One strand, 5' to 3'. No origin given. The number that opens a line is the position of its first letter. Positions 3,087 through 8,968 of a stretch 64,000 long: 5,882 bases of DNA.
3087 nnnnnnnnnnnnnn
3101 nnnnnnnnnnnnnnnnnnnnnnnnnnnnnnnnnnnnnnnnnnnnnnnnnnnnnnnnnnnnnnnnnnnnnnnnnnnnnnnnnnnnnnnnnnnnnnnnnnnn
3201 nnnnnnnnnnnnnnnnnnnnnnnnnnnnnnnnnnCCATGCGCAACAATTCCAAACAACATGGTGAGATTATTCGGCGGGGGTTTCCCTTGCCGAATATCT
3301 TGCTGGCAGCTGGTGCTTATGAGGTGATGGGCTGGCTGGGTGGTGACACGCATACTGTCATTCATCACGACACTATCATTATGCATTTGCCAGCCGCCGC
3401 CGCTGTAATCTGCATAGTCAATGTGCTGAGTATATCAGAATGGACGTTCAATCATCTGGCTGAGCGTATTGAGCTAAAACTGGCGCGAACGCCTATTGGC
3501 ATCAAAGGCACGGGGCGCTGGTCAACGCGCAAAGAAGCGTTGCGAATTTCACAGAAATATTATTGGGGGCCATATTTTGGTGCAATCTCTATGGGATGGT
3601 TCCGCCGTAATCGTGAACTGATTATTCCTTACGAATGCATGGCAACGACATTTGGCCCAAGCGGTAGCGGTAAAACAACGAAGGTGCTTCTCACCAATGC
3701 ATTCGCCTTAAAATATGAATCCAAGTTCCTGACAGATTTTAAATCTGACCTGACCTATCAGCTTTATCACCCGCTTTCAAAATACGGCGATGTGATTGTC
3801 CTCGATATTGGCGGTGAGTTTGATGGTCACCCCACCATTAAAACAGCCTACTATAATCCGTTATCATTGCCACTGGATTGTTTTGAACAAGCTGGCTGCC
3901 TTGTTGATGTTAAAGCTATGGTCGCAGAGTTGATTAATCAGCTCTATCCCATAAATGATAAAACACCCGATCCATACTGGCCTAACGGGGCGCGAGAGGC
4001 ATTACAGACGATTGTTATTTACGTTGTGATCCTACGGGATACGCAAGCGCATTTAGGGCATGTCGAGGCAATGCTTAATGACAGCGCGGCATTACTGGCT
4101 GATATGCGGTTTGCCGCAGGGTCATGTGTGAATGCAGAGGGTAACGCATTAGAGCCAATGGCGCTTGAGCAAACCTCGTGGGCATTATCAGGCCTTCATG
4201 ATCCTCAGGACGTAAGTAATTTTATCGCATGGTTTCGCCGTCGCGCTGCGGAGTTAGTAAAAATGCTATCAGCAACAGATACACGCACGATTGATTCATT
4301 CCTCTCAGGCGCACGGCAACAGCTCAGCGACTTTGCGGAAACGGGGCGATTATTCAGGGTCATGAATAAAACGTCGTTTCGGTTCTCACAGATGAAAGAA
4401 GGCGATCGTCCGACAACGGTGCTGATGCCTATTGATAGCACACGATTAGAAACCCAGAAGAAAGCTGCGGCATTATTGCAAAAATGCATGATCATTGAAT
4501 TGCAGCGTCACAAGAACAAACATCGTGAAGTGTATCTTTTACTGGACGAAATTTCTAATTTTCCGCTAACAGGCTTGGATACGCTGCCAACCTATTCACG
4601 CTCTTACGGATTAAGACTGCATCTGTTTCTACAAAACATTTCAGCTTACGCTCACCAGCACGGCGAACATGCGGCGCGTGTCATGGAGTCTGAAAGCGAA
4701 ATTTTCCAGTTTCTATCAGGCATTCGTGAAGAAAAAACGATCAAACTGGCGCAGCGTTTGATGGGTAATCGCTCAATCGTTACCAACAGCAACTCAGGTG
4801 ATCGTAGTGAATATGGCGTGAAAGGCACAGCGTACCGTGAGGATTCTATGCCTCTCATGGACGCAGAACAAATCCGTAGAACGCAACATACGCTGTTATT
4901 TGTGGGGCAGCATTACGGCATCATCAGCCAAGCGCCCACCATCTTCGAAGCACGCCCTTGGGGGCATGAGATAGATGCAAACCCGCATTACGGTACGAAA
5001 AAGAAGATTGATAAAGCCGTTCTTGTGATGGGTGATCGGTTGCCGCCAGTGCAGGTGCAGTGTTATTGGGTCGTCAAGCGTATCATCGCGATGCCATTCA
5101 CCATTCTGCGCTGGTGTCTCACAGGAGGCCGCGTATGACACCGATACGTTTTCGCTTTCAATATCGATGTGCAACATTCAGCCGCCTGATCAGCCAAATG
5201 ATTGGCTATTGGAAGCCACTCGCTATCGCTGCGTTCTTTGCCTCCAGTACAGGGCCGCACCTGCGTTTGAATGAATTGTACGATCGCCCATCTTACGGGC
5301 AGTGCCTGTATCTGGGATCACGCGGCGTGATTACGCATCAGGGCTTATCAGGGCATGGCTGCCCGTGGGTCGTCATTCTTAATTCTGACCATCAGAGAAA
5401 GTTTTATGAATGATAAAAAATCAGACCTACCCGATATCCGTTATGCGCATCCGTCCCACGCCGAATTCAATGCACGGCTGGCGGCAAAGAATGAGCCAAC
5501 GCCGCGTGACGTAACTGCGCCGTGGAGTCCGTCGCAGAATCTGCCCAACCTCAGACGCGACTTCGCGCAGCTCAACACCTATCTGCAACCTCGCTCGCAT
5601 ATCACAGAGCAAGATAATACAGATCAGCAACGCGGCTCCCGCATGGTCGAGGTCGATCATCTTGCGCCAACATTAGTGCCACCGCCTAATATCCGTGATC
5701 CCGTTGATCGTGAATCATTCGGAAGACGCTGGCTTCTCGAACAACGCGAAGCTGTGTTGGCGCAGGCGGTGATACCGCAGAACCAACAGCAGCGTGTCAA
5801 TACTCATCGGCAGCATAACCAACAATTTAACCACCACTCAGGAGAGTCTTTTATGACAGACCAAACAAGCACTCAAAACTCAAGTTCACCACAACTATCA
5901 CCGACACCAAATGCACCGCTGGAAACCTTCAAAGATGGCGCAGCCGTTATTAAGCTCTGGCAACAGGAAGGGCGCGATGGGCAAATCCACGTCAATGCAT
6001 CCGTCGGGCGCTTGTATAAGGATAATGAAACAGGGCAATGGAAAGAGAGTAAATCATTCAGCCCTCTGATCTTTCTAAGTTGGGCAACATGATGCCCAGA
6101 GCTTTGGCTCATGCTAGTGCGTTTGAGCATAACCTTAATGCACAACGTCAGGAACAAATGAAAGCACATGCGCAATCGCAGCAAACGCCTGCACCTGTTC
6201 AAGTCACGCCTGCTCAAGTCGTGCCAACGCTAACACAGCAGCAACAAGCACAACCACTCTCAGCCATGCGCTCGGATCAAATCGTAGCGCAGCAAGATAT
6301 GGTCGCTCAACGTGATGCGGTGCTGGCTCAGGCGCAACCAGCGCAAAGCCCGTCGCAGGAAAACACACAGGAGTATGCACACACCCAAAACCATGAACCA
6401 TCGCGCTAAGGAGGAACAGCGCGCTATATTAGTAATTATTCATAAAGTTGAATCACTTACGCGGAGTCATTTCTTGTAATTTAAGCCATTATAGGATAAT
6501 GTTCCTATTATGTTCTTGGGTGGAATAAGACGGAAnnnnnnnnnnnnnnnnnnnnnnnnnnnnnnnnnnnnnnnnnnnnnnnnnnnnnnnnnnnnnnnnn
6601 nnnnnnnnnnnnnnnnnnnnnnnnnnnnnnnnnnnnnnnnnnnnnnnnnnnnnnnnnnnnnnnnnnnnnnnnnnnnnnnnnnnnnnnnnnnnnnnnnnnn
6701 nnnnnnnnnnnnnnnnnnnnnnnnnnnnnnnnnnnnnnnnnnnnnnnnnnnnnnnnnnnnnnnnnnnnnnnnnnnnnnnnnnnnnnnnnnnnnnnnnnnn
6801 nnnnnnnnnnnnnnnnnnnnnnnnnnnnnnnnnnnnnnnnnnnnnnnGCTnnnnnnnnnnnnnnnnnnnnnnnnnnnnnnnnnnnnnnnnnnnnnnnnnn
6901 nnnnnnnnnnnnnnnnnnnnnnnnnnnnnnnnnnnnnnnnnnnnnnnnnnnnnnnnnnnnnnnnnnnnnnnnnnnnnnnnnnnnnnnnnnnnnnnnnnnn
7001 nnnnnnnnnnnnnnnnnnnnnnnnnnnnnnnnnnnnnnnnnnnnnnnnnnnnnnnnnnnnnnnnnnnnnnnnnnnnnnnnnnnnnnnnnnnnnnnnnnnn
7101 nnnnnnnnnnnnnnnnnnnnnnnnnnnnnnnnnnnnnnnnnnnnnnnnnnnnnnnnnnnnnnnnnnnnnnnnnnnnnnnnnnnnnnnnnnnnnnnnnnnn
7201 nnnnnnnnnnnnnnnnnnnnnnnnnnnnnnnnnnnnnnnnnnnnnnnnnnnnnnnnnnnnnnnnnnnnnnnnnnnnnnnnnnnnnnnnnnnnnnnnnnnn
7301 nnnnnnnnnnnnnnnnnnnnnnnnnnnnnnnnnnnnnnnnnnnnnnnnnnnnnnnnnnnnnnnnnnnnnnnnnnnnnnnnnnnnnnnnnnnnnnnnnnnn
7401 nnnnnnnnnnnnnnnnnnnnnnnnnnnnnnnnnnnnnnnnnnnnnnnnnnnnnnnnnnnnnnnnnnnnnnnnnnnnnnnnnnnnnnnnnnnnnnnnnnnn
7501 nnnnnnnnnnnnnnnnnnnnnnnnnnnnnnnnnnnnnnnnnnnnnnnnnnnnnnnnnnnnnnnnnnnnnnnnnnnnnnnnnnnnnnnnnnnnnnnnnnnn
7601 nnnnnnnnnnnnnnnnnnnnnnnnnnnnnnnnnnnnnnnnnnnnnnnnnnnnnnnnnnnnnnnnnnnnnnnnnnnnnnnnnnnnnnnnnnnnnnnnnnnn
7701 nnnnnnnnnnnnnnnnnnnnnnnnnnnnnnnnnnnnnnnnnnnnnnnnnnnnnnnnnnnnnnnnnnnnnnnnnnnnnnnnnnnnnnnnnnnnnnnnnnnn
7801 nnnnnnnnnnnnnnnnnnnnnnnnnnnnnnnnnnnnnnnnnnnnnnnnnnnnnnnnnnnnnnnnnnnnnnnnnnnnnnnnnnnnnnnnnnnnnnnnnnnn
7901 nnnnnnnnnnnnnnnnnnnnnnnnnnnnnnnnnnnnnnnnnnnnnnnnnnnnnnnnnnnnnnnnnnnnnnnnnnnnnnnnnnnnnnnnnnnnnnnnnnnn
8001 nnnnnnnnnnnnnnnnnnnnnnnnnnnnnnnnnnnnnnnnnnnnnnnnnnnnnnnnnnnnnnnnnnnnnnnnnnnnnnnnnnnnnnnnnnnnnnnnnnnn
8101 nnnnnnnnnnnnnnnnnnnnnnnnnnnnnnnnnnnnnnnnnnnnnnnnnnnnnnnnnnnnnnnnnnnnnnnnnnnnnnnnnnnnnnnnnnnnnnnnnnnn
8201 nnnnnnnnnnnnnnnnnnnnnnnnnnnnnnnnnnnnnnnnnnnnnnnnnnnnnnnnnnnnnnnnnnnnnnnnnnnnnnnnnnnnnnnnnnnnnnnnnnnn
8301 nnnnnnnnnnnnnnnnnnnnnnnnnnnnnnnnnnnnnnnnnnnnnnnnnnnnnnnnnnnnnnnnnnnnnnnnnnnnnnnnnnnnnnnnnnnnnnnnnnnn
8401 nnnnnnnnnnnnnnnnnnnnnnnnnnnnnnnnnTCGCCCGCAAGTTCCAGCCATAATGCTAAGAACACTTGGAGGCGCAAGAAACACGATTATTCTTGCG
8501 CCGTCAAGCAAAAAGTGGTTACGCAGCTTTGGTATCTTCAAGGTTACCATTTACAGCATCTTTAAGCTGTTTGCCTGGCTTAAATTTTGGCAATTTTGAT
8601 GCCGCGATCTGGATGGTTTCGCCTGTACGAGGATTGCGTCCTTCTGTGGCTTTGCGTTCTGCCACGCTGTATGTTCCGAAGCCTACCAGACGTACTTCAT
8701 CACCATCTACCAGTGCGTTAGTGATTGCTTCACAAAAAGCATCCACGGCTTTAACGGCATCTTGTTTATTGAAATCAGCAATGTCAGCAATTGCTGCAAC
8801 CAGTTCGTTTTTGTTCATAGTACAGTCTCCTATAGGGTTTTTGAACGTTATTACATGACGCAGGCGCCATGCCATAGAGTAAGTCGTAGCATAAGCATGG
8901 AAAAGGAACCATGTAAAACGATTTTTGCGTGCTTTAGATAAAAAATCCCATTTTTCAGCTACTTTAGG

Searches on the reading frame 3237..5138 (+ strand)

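Call 19: search_protein_families(library=pfam, proteins=[window:3237-5138:+], max_evalue=0.001)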
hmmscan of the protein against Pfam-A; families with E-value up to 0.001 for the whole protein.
window:3237-5138:+ (633 aa): 3 families
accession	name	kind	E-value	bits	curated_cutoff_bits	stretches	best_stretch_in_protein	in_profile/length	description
PF02534.20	T4SS-DNA_transf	-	8.3e-15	55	20.1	1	134-551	45-425/468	Type IV secretory system Conjugative DNA transfer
PF12696.13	TraG-D_C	-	1.4e-13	51.3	22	1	432-549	2-124/126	TraM recognition site of TraD and TraG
PF10412.15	TrwB_AAD_bind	-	6e-07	29.1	20.5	1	324-520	142-334/387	Type IV secretion-system coupling protein DNA-binding domain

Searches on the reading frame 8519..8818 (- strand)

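Call 3: search_protein_families(library=pfam, proteins=[window:8519-8818:-], max_evalue=0.1)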
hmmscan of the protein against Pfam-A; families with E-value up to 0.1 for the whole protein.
window:8519-8818:- (99 aa): 3 families
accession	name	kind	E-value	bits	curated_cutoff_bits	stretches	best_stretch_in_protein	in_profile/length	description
PF00216.26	Bac_DNA_binding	-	7.3e-34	116.3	22.4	1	1-90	1-90/90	Bacterial DNA-binding protein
PF18291.6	HU-HIG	-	2.4e-06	28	26.2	1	2-92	33-121/125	HU domain fused to wHTH, Ig, or Glycine-rich motif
PF18175.6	HU-CCDC81_bac_2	-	0.0081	16.5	35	1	6-54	3-51/70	CCDC81-like prokaryotic HU domain 2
